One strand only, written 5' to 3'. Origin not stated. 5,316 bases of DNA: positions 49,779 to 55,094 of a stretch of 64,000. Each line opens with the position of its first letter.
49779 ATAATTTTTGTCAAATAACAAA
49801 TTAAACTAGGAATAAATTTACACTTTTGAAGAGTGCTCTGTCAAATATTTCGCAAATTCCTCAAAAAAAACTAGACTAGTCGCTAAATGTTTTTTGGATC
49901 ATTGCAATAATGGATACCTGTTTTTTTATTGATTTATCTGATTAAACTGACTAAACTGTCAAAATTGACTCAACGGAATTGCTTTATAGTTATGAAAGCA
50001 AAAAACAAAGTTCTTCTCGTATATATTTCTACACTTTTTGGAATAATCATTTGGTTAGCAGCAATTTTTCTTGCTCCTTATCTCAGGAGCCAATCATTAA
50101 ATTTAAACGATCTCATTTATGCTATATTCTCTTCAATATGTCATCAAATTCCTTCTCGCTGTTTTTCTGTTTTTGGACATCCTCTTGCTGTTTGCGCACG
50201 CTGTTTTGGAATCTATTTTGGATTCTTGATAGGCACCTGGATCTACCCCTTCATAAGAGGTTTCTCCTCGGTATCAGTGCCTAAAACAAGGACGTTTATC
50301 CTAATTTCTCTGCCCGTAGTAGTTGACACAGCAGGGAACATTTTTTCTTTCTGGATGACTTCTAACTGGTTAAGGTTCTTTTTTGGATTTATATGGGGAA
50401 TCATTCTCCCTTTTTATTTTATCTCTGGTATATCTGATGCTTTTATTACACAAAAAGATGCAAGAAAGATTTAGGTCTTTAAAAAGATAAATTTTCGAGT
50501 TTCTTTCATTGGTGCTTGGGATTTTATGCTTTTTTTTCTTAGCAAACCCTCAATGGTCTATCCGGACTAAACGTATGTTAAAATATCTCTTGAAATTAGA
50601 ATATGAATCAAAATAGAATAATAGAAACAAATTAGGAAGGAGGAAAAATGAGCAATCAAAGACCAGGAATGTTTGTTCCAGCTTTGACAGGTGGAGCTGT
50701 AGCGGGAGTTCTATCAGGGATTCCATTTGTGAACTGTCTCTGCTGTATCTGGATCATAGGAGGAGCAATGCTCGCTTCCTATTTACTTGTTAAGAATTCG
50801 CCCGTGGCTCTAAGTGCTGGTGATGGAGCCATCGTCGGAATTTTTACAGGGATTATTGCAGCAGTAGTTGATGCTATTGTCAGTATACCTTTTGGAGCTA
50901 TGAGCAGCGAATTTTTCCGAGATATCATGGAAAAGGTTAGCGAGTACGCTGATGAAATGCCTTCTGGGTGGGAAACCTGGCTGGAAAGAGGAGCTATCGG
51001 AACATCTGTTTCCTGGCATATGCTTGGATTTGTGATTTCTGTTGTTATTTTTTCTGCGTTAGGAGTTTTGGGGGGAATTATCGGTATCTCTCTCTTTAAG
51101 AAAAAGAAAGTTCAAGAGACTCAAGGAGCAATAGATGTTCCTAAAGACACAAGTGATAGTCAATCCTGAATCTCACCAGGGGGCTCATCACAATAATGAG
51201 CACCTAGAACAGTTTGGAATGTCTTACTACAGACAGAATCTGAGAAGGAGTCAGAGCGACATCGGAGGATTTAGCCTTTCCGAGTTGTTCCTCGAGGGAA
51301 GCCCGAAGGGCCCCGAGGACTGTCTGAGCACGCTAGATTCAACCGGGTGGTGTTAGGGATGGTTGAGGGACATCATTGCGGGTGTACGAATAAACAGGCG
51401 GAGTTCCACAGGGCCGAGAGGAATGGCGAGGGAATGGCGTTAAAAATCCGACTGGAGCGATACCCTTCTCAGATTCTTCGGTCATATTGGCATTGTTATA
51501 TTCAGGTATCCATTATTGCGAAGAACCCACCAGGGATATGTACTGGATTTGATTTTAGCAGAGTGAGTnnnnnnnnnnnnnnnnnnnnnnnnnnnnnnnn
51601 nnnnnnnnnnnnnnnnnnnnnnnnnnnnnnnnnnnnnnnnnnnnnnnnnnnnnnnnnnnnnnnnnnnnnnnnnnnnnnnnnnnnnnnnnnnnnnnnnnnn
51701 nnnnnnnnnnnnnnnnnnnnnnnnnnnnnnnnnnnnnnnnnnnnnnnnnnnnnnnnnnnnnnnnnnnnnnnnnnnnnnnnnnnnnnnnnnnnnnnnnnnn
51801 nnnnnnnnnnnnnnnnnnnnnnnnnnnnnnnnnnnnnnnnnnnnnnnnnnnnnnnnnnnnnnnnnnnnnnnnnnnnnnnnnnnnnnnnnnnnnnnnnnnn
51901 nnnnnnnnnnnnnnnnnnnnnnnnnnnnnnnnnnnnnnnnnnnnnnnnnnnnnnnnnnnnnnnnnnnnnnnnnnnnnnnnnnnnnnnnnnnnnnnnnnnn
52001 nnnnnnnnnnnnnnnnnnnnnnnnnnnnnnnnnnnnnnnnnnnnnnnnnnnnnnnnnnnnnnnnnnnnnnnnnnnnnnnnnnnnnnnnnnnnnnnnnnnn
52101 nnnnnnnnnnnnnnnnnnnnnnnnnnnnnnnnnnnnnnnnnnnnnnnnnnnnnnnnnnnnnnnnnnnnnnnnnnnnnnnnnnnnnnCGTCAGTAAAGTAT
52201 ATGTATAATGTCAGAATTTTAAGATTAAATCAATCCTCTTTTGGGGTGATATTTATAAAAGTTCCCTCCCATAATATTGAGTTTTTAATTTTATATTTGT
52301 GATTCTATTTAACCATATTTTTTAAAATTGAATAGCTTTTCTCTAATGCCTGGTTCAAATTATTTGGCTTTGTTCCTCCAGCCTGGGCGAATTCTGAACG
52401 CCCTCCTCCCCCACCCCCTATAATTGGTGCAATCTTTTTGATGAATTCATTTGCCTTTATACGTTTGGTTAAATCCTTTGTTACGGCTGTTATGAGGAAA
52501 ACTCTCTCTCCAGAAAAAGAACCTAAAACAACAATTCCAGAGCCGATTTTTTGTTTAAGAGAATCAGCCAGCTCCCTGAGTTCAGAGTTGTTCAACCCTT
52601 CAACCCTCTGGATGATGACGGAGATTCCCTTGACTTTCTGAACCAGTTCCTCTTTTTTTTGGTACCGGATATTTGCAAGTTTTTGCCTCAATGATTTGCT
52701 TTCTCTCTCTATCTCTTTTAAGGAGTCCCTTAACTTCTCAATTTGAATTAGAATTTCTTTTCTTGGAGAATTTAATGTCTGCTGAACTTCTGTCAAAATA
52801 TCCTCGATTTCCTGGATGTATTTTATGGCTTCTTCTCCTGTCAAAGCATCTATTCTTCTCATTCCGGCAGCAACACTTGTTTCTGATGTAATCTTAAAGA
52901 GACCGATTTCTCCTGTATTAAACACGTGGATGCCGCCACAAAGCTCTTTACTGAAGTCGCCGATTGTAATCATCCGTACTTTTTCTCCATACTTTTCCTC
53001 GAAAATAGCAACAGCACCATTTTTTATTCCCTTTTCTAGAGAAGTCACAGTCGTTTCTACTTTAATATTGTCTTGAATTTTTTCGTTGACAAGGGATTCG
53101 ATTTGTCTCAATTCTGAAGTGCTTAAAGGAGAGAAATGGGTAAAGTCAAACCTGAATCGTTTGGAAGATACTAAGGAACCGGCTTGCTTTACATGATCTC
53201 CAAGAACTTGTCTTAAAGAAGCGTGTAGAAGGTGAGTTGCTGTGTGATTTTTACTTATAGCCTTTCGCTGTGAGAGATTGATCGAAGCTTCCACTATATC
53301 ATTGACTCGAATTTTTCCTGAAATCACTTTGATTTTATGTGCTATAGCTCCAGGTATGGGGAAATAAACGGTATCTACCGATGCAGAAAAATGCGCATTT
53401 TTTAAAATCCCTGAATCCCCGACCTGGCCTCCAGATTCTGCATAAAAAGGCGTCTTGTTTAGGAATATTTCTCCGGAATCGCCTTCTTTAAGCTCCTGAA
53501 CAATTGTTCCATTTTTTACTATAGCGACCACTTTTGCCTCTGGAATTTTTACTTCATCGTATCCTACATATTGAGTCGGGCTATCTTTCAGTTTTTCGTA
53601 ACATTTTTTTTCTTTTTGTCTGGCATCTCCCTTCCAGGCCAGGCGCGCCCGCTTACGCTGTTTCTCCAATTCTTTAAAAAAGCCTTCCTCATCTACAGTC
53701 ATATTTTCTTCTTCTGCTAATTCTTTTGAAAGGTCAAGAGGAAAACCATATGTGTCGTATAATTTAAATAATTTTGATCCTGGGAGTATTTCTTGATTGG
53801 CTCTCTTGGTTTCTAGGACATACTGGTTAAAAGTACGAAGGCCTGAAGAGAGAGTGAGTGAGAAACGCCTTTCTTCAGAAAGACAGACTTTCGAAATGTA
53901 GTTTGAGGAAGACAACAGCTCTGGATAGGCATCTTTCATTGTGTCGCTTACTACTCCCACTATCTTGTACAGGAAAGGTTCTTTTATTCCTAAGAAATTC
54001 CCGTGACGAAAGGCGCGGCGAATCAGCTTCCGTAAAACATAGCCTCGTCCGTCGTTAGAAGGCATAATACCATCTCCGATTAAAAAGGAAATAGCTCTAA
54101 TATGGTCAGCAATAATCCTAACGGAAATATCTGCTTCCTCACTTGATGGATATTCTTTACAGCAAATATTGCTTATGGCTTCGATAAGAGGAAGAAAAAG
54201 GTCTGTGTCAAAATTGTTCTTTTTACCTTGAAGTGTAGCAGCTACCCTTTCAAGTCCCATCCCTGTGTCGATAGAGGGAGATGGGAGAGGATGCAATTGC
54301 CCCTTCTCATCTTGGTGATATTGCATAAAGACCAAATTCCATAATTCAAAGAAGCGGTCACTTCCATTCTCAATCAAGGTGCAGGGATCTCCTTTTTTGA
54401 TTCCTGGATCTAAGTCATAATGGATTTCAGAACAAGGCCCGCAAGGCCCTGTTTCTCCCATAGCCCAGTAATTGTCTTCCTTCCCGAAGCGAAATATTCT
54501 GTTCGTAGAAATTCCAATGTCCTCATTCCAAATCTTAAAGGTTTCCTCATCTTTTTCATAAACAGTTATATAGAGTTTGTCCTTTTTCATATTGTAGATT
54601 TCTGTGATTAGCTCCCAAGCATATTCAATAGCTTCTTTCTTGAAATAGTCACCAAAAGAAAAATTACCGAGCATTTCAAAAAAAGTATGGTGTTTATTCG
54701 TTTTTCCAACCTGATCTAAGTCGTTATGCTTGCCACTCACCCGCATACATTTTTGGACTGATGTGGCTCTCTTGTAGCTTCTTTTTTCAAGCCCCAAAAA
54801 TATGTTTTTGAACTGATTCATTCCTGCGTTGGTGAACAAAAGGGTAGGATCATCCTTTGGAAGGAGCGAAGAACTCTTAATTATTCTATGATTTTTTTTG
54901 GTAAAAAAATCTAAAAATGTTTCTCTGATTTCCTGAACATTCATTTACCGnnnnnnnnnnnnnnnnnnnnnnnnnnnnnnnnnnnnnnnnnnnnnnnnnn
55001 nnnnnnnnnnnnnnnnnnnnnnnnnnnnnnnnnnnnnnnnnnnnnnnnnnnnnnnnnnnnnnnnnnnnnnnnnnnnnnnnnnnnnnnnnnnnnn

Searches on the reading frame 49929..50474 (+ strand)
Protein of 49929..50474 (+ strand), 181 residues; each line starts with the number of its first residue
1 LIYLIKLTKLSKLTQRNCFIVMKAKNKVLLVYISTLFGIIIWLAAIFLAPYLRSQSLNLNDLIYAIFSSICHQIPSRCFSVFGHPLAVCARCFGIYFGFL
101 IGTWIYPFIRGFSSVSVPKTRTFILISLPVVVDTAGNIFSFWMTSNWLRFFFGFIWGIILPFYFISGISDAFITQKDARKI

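Call 73: search_protein_families(library=pfam, proteins=[window:49929-50474:+], max_evalue=1e-8)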
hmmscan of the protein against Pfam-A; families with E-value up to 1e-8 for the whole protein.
window:49929-50474:+ (181 aa): 1 family
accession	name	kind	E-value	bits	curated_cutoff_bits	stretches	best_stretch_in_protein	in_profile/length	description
PF09858.14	DUF2085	-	1.2e-21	77.3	25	1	71-160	1-87/90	Predicted membrane protein (DUF2085)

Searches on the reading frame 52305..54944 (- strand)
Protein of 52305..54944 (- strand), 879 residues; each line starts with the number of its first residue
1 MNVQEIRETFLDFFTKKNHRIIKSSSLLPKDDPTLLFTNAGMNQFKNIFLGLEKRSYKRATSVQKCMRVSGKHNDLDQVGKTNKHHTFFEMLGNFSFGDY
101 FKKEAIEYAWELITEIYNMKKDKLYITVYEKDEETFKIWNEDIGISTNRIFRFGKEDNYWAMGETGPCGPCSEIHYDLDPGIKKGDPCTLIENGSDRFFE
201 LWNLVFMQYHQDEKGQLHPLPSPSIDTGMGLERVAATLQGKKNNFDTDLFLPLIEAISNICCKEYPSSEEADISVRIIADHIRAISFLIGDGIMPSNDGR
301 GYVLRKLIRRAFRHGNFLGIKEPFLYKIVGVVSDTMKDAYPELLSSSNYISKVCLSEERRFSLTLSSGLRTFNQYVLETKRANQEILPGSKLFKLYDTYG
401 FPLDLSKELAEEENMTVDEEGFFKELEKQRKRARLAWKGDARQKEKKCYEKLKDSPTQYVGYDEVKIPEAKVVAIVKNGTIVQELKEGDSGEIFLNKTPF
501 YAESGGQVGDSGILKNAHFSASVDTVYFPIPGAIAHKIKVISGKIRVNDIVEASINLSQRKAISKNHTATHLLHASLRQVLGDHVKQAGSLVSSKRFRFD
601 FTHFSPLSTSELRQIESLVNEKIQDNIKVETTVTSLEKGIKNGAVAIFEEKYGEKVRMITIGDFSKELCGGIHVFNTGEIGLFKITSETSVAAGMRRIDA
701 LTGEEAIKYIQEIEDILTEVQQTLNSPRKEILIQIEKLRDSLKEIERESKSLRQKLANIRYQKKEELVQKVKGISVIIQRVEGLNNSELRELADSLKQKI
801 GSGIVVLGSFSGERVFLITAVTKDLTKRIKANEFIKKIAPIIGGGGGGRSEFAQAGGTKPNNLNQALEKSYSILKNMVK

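Call 73: search_protein_families(library=pfam, proteins=[window:52305-54944:-], max_evalue=1e-8)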
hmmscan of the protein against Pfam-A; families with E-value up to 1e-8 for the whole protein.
window:52305-54944:- (879 aa): 3 families
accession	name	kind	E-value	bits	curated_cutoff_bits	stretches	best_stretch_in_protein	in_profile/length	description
PF01411.24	tRNA-synt_2c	-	1.6e-215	717.3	30.3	1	5-556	1-549/552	tRNA synthetases class II (A)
PF07973.19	tRNA_SAD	-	2.2e-18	66.4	24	1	656-698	1-43/44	Threonyl and Alanyl tRNA synthetase second additional domain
PF02272.25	DHHA1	-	1.5e-16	61.2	25.9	1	774-875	2-101/102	DHHA1 domain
